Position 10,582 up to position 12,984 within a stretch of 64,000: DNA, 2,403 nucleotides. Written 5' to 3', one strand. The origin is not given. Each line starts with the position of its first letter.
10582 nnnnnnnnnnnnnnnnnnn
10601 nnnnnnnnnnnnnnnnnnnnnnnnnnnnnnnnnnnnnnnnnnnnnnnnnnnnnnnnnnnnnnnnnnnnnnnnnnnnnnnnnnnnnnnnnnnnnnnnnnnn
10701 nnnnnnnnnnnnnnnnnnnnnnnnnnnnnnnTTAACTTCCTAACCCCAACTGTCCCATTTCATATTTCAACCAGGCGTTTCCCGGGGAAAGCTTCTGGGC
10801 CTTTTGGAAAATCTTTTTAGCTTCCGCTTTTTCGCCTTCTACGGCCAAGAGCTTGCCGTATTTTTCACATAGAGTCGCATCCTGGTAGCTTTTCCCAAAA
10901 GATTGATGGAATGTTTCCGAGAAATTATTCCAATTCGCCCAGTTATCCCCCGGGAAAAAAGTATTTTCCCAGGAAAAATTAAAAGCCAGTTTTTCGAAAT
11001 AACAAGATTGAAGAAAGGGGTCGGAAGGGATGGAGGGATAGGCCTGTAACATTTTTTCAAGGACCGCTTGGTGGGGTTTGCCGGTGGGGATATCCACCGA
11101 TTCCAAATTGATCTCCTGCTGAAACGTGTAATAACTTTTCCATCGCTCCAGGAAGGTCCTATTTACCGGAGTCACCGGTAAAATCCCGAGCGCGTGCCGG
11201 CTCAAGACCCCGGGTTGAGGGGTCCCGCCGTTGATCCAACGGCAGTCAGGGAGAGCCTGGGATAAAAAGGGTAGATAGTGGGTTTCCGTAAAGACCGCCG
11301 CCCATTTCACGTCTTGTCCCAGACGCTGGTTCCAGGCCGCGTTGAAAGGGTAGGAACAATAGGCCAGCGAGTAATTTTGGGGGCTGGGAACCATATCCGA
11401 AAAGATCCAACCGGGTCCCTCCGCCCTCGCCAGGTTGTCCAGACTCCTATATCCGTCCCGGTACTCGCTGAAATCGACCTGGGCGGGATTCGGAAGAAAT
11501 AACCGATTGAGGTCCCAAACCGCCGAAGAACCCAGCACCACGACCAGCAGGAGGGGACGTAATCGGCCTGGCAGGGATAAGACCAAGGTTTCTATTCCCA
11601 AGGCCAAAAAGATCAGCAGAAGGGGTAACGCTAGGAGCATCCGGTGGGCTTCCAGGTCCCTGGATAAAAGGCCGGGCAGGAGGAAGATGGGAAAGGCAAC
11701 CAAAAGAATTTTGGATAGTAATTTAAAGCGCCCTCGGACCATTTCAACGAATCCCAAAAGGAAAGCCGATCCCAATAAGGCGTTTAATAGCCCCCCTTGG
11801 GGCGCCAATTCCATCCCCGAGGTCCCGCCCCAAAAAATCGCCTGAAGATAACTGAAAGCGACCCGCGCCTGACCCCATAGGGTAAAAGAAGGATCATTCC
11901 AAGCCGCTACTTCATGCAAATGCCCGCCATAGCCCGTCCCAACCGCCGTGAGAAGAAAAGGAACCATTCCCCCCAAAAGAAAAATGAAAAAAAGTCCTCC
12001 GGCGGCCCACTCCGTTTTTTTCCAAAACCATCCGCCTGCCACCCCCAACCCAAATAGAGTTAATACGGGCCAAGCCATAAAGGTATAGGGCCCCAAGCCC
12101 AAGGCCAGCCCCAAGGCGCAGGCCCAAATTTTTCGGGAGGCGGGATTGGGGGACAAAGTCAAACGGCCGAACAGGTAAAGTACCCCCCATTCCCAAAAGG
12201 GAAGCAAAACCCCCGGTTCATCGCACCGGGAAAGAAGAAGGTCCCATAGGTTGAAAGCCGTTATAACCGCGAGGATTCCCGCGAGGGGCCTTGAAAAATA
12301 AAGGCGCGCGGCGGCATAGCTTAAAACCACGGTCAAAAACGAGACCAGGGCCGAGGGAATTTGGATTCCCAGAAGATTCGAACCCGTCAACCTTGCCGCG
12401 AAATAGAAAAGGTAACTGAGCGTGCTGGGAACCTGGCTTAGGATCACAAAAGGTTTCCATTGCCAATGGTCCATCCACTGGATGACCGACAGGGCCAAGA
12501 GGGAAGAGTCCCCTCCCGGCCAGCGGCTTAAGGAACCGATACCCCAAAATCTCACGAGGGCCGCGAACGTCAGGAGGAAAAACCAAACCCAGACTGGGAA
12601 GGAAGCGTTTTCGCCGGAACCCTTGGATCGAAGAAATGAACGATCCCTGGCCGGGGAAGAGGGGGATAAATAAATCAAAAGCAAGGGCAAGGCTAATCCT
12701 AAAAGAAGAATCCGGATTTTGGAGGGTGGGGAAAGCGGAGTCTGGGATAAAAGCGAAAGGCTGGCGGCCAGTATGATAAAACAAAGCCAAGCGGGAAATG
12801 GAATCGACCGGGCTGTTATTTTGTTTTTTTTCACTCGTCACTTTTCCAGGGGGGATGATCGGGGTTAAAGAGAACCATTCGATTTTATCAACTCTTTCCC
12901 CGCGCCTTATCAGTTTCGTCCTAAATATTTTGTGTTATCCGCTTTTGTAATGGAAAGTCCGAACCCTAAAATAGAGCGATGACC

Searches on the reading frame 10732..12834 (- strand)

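Call 49: search_protein_families(library=pfam, proteins=[window:10732-12834:-], max_evalue=0.01)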
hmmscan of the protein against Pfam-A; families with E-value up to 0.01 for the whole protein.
window:10732-12834:- (700 aa): 1 family
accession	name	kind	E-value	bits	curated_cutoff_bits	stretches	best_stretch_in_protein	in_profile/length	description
PF13231.12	PMT_2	-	0.00039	21.1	26.1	1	136-283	3-150/160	Dolichyl-phosphate-mannose-protein mannosyltransferase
